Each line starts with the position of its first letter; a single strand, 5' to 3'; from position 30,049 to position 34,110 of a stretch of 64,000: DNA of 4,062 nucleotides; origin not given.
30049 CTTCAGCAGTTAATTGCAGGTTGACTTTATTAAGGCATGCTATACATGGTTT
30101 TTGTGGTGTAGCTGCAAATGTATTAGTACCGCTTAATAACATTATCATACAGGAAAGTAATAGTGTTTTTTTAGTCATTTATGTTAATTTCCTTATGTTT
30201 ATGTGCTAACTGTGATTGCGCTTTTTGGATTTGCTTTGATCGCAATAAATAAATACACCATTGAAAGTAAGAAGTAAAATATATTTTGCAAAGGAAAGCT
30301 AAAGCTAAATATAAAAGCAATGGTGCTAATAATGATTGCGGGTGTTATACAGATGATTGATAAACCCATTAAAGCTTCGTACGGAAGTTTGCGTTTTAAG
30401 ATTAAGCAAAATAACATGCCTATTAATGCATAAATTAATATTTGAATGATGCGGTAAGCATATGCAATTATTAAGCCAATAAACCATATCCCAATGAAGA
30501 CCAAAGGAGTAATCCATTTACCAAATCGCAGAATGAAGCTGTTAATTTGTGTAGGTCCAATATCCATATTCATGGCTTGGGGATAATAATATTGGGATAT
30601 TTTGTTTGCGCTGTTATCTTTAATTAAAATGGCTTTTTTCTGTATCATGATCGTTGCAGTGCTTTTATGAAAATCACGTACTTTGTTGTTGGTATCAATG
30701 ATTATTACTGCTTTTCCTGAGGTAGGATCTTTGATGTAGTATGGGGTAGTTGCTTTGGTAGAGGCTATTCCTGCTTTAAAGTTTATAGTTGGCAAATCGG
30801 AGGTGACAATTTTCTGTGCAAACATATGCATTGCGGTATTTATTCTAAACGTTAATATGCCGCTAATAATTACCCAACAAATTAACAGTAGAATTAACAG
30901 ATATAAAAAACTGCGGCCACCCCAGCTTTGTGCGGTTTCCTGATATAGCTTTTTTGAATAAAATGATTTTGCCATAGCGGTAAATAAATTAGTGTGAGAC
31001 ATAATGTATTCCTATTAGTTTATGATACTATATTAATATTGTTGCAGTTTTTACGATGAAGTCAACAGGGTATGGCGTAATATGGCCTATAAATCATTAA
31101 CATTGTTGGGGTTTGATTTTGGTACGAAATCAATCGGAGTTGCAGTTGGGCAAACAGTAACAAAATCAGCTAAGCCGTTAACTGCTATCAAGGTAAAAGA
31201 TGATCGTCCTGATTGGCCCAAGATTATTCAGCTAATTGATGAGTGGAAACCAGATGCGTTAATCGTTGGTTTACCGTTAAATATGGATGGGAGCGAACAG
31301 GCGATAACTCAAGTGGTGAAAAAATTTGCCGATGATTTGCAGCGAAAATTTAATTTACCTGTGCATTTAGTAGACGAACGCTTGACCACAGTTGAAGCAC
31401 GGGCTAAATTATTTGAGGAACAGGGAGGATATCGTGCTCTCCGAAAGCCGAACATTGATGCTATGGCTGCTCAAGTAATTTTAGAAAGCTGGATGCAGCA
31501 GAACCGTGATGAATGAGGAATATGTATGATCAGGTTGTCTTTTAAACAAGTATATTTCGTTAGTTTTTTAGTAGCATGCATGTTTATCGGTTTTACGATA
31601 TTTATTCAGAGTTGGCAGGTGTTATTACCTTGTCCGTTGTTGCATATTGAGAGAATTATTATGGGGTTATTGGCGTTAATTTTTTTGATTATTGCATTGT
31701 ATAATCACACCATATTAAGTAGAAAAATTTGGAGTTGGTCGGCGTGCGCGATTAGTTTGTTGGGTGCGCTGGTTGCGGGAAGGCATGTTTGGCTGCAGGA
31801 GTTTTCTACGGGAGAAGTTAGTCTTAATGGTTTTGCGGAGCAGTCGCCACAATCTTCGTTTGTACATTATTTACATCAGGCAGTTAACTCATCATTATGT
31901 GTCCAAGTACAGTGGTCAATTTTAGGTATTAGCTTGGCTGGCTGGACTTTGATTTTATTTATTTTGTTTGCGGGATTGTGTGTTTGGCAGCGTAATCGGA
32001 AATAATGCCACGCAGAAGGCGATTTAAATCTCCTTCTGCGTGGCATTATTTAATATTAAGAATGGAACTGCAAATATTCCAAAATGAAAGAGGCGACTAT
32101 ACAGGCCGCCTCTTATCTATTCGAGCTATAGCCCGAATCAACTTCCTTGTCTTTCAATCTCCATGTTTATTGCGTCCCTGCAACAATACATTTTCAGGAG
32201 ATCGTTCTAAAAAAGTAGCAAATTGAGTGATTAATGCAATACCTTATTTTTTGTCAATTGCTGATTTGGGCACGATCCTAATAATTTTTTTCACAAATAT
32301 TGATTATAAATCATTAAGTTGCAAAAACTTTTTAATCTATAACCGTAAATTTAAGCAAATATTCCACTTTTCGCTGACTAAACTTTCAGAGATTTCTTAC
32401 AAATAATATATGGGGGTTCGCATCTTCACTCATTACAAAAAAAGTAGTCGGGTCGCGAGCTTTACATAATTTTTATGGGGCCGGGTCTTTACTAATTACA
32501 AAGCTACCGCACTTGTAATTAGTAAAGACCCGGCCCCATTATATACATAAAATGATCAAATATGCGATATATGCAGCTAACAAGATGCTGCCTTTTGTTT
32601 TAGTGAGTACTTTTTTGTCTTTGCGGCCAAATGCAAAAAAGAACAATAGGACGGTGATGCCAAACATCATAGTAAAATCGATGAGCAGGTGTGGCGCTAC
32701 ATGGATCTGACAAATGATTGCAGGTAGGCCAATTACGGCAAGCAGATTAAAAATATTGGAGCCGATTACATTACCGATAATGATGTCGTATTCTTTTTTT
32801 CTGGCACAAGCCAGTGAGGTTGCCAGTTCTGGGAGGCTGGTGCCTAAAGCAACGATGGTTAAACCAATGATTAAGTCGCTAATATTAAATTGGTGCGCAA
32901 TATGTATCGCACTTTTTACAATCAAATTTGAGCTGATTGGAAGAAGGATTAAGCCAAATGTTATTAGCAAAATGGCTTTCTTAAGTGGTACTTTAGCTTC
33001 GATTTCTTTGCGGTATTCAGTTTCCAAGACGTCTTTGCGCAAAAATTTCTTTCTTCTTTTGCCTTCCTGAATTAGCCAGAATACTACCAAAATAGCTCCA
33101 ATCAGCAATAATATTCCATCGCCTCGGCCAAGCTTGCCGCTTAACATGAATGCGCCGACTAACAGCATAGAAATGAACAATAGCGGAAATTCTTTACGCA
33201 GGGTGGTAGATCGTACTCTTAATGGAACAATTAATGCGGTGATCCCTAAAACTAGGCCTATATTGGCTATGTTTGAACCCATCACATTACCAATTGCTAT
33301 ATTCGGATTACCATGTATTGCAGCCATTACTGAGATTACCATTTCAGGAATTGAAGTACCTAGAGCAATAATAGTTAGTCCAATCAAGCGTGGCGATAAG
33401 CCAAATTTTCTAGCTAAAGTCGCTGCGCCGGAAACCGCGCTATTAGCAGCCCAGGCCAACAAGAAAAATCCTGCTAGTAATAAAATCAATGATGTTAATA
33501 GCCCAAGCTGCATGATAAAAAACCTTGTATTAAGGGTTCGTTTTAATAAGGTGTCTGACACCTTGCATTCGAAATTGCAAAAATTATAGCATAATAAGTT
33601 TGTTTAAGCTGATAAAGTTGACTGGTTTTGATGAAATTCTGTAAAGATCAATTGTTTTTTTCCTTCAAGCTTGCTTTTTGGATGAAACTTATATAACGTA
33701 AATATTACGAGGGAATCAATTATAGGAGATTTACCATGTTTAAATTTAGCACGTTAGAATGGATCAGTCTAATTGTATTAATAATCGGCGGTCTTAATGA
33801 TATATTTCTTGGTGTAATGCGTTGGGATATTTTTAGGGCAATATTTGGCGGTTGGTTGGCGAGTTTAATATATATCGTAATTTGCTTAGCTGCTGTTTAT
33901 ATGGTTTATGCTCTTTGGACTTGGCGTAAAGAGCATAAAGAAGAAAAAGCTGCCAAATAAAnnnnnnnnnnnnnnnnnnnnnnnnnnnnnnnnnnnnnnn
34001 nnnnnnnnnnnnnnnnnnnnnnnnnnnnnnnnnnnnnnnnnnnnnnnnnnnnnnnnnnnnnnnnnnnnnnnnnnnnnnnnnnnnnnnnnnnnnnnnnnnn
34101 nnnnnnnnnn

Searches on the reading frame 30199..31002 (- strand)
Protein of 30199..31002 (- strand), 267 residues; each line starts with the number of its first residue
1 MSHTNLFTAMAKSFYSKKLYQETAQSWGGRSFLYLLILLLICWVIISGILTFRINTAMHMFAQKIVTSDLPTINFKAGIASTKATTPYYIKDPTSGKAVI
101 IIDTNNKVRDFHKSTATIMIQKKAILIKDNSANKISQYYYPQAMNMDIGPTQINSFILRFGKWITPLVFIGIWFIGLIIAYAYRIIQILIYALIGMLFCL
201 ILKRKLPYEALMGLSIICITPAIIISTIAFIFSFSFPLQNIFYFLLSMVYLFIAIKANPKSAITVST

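Call 39: search_protein_families(library=pfam, proteins=[window:30199-31002:-], max_evalue=0.0001)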
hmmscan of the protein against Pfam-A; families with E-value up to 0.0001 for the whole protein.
window:30199-31002:- (267 aa): 1 family
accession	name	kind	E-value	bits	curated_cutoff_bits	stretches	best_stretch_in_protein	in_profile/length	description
PF06691.16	DUF1189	-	1e-36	127.1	28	1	7-255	1-244/244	Protein of unknown function (DUF1189)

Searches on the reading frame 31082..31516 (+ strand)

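Call 39: search_protein_families(library=pfam, proteins=[window:31082-31516:+], max_evalue=0.0001)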
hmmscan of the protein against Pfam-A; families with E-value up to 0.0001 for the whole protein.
window:31082-31516:+ (144 aa): 1 family
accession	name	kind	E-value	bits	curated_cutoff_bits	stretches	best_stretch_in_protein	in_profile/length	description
PF03652.20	RuvX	-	2.3e-46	157.9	29.2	1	7-140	2-134/134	Holliday junction resolvase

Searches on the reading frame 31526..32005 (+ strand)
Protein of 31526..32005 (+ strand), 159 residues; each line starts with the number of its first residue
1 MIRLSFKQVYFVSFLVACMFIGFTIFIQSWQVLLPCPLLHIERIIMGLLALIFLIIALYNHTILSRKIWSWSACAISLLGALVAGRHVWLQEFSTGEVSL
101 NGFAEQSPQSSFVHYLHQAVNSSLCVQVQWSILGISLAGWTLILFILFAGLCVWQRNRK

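Call 40: search_protein_families(library=pfam, proteins=[window:31526-32005:+], max_evalue=0.0001)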
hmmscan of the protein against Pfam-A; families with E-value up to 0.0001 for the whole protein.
window:31526-32005:+ (159 aa): 1 family
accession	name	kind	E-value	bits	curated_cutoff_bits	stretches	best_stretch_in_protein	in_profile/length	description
PF02600.21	DsbB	-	7.2e-20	72.3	22.1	1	8-154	3-147/148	Disulfide bond formation protein DsbB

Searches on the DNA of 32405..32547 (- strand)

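Call 65: search_dna_similar(query=window:32405-32547:-, collection=plasmids, mode=distant, max_evalue=0.01)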
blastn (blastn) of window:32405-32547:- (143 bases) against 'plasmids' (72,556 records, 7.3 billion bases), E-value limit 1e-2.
No match.

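Call 66: search_dna_similar(query=window:32405-32547:-, collection=phages, mode=distant, max_evalue=0.01)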
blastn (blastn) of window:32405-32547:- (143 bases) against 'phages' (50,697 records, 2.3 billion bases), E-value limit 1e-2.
No match.

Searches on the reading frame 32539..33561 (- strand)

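Call 16: search_protein_families(library=pfam, proteins=[window:32539-33561:-], max_evalue=0.001)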
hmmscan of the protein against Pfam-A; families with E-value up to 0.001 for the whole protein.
window:32539-33561:- (340 aa): 1 family
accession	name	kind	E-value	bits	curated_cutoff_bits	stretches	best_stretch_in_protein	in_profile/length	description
PF01699.29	Na_Ca_ex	-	5.1e-67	225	24.9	2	196-338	2-149/151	Sodium/calcium exchanger protein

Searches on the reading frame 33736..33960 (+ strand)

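Call 41: search_protein_families(library=pfam, proteins=[window:33736-33960:+], max_evalue=0.0001)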
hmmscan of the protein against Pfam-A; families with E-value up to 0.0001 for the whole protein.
window:33736-33960:+ (74 aa): 1 family
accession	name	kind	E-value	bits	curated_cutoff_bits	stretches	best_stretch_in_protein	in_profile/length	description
PF04070.17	DUF378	-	5.8e-11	42.5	25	1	6-60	2-59/60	Domain of unknown function (DUF378)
